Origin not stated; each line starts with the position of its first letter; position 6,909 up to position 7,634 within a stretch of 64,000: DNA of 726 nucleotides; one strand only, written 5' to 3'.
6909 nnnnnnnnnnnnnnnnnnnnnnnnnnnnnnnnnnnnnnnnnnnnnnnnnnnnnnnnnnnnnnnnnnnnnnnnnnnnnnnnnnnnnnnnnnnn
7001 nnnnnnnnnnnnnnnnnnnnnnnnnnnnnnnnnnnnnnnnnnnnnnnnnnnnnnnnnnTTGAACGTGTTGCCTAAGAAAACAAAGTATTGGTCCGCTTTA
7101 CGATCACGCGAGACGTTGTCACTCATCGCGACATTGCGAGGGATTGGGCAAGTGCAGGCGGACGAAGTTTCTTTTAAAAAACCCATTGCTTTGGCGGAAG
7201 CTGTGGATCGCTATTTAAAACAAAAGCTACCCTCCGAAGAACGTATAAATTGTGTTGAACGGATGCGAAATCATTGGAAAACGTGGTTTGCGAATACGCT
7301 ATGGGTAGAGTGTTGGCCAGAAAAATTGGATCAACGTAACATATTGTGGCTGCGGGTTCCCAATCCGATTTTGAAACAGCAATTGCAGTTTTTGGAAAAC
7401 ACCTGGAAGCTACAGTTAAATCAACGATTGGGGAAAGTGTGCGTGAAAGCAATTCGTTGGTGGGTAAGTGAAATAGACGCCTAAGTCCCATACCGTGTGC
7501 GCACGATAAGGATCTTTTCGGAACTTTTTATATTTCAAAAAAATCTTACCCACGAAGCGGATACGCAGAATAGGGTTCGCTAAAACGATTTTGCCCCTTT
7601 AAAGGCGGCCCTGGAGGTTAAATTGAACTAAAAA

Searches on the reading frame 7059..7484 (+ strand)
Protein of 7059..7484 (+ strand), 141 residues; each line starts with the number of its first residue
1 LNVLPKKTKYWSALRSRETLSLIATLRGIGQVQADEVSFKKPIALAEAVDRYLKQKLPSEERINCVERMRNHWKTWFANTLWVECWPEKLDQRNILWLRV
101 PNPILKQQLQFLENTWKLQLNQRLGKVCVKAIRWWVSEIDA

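Call 70: search_protein_families(library=pfam, proteins=[window:7059-7484:+], max_evalue=0.001)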
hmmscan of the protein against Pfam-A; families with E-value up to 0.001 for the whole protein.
window:7059-7484:+ (141 aa): 1 family
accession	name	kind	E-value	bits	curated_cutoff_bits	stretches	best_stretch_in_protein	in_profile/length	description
PF05258.17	DciA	-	6.7e-07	29.9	24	1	66-133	22-88/89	Dna[CI] antecedent, DciA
